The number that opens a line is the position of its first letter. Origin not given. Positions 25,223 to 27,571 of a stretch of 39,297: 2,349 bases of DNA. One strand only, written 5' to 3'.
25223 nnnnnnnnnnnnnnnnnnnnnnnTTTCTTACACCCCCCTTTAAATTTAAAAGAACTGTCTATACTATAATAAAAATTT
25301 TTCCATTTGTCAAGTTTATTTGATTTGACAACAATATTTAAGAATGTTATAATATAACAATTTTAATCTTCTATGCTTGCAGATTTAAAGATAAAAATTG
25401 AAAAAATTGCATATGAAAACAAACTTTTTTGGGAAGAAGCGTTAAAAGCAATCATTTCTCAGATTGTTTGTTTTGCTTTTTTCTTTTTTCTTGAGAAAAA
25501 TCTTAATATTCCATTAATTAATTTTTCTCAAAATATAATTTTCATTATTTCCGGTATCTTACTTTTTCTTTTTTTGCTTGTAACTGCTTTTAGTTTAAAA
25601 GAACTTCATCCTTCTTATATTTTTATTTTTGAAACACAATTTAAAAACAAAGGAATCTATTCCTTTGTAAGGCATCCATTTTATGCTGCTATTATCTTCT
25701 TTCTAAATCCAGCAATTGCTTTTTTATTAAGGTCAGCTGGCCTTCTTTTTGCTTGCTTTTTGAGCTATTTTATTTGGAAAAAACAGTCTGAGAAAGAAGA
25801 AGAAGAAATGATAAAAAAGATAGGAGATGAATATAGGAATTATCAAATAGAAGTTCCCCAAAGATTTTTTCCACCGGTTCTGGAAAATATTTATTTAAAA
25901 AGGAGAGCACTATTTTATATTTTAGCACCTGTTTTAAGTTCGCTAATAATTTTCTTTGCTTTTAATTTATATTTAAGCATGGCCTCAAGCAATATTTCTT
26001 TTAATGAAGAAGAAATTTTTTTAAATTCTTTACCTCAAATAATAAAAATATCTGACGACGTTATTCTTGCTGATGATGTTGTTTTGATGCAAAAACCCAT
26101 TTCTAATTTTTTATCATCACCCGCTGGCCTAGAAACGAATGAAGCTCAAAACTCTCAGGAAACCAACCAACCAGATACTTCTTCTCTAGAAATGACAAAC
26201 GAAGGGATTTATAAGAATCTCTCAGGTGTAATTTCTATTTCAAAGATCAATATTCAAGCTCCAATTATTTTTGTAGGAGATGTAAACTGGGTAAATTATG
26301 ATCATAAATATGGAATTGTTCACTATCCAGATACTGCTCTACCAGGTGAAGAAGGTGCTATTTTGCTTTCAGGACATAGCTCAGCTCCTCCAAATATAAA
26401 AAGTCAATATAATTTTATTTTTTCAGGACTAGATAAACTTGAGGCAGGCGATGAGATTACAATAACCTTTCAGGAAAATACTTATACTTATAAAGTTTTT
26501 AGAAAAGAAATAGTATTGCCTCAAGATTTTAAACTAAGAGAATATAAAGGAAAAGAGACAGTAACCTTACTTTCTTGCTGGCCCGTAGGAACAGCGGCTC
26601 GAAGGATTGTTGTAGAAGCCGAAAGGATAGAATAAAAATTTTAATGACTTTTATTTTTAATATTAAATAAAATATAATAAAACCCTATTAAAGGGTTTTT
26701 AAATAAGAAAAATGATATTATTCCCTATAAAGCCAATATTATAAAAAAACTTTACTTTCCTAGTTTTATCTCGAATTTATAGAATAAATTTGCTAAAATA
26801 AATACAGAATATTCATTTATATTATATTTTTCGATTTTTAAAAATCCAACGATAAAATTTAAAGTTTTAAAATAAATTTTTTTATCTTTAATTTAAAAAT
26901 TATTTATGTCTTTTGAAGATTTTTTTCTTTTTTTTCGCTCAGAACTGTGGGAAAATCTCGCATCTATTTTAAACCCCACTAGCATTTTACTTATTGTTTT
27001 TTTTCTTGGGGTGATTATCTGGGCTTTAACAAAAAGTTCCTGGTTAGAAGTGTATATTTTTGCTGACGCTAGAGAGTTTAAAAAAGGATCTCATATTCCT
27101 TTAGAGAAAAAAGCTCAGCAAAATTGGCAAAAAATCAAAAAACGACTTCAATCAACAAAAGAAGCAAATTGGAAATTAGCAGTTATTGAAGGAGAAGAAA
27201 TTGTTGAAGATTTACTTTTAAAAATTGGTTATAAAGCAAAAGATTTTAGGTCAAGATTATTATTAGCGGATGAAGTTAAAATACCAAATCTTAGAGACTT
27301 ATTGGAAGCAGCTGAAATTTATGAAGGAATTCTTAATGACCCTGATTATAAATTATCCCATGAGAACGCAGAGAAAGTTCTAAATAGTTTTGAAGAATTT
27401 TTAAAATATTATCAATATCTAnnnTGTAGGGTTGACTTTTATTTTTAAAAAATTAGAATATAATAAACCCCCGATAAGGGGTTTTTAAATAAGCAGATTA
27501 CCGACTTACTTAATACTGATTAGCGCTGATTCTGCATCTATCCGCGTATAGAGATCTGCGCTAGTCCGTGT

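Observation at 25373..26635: ICMT/PEMT-like membrane methyltransferase fused to a sortase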

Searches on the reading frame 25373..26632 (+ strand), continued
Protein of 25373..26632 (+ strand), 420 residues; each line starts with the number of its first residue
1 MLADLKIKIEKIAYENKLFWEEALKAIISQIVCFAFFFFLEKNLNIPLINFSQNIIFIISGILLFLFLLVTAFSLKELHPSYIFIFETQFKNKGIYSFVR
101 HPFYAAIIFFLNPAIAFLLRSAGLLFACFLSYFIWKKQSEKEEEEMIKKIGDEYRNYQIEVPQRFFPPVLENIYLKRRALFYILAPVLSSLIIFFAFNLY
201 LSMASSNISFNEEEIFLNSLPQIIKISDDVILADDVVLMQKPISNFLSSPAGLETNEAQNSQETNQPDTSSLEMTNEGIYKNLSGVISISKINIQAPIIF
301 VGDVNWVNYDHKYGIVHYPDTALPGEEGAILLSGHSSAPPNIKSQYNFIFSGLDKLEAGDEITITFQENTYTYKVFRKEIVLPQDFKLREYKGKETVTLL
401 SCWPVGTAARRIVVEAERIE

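Call 76: search_protein_families(library=pfam, proteins=[L001:11753-12385:+, L002:11408-12145:+, L003:4595-5314:+, L003:5317-6054:+, L008:3705-4340:+], max_evalue=0.1)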
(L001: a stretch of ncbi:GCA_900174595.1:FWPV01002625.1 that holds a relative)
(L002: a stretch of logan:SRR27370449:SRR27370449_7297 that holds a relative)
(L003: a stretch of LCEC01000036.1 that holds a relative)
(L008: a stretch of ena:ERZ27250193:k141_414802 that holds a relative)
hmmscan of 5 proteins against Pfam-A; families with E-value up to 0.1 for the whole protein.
L001:11753-12385:+ (211 aa): 4 families
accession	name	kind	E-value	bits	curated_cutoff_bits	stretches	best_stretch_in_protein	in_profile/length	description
PF07382.16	HC2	-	1.2e-05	26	40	1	7-58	87-140/194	Histone H1-like nucleoprotein HC2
PF20069.4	DUF6465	-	0.0002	21.8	26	1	6-55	12-61/130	Family of unknown function (DUF6465)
PF16101.10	PRIMA1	-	0.04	14.1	38.6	1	8-82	39-114/158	Proline-rich membrane anchor 1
PF15196.11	Harakiri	-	0.076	14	27.9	0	8-76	22-89/94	Activator of apoptosis harakiri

L002:11408-12145:+ (246 aa): 0 families

L003:4595-5314:+ (240 aa): 0 families

L003:5317-6054:+ (246 aa): 0 families

L008:3705-4340:+ (212 aa): 0 families

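Call 79: list_cluster_members(proteins=[P0001, P0167, P0004])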
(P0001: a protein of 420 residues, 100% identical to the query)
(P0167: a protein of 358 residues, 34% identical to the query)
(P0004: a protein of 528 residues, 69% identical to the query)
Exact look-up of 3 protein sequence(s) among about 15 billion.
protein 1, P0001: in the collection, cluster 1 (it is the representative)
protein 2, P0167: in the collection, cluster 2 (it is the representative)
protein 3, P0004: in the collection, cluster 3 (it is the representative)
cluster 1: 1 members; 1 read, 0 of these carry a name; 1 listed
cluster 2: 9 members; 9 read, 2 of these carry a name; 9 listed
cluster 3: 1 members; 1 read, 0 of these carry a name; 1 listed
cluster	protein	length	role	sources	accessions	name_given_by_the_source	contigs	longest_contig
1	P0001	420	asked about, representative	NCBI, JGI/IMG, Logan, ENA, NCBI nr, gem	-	-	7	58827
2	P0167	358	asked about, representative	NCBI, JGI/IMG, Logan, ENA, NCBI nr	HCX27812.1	MAG TPA: hypothetical protein DHI91_01590 [Candidatus Portnoybacteria bacterium] | hypothetical protein [Candidatus Portnoybacteria bacterium]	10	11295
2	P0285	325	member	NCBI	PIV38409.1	MAG: hypothetical protein COS30_02285, partial [Candidatus Portnoybacteria bacterium ...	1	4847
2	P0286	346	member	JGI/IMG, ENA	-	-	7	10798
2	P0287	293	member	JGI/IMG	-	-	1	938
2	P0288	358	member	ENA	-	-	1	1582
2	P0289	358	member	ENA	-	-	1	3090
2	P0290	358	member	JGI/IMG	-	-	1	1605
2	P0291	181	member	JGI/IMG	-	-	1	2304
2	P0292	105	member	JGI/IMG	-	-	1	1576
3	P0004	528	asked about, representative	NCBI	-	-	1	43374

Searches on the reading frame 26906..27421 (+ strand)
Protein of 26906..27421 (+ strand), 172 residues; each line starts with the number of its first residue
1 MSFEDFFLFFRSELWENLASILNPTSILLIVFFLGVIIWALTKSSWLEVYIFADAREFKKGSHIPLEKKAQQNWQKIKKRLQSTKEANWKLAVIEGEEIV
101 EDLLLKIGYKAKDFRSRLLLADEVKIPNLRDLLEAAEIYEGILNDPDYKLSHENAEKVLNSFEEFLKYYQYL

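Call 3: search_protein_families(library=pfam, proteins=[window:26906-27421:+], max_evalue=1)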
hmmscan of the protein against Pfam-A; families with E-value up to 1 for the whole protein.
window:26906-27421:+ (172 aa): 5 families
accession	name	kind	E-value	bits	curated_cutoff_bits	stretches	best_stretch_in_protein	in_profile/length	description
PF05545.16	FixQ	-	0.003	17.9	29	1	27-45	16-34/49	Cbb3-type cytochrome oxidase component FixQ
PF11852.14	Pullul_strch_C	-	0.03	14.3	29.7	0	64-104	10-50/165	Alpha-1,6-glucosidases, pullulanase-type, C-terminal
PF09155.15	DUF1940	-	0.068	13.6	25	1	119-164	32-76/143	Domain of unknown function (DUF1940)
PF07670.19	Gate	-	0.069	14.1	29.6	1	26-53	3-30/104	Nucleoside recognition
PF03597.20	FixS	-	0.073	13.2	23.1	1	22-42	6-26/44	Cytochrome oxidase maturation protein cbb3-type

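Call 4: search_protein_families(library=ncbifam, proteins=[window:26906-27421:+], max_evalue=1)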
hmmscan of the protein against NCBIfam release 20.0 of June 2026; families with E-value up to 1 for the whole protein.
window:26906-27421:+ (172 aa): 1 family
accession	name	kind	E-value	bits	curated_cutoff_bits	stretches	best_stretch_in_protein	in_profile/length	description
NF008276.0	PRK11054.1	equivalog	0.013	14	543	1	70-123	516-569/684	DNA helicase IV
